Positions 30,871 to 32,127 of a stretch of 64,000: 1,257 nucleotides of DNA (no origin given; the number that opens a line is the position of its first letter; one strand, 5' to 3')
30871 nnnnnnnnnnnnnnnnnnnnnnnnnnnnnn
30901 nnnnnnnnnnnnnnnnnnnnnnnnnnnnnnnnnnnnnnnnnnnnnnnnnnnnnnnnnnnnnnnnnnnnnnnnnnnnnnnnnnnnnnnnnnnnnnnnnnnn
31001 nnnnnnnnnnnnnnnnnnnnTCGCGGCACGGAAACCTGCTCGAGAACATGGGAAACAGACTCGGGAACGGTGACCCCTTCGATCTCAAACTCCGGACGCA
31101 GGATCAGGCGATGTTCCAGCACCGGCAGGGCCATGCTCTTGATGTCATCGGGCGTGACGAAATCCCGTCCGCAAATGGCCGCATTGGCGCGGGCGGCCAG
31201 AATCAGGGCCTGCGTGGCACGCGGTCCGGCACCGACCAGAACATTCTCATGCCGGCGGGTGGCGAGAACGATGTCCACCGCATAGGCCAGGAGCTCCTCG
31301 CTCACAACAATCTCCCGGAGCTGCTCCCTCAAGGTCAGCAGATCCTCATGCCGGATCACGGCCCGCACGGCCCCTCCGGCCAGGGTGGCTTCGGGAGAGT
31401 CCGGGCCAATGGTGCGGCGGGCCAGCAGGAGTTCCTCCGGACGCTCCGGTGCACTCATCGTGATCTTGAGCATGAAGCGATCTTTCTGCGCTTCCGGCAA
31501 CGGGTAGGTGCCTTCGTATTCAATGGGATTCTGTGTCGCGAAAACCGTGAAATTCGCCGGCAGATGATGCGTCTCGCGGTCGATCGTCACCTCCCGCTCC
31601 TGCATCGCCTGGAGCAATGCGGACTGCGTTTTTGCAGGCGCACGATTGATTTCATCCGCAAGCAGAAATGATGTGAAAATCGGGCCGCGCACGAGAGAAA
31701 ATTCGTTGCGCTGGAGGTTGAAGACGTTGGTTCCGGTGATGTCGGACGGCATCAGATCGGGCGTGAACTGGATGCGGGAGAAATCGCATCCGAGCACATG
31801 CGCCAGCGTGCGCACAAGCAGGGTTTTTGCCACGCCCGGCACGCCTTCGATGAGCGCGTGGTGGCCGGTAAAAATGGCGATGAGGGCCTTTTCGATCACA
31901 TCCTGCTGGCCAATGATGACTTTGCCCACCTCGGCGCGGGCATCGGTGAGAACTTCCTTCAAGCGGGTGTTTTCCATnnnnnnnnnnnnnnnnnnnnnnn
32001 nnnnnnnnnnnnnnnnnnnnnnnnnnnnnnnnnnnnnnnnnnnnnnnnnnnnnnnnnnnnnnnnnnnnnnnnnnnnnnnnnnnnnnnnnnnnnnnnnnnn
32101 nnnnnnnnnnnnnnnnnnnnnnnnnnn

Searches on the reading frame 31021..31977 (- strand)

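Call 55: search_protein_families(library=pfam, proteins=[window:31021-31977:-], max_evalue=0.001)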
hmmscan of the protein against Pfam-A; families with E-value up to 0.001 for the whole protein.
window:31021-31977:- (319 aa): 8 families
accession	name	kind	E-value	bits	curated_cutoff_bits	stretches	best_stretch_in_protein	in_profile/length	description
PF07726.17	AAA_3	-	1.4e-63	213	27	1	40-170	1-131/131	ATPase family associated with various cellular activities (AAA)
PF17863.7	AAA_lid_2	-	6.6e-22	77.5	22.7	1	239-308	2-71/74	AAA lid domain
PF07728.20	AAA_5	-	4.3e-15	56.4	22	1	41-168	2-139/139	AAA domain (dynein-related subfamily)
PF20030.5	bpMoxR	-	1.5e-12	47.5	27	1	10-176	3-168/205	MoxR domain in the MoxR-vWA-beta-propeller ternary systems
PF01078.27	Mg_chelatase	-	2.2e-08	34.2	20.3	1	21-62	5-46/207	Magnesium chelatase, subunit ChlI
PF00493.29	MCM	-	0.00019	21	23.3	1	34-158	53-178/224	MCM P-loop domain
PF00004.35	AAA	-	0.00047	21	21.2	0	42-150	2-109/131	ATPase family associated with various cellular activities (AAA)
PF00158.32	Sigma54_activat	-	0.00076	19.6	20.2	0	103-147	95-139/168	Sigma-54 interaction domain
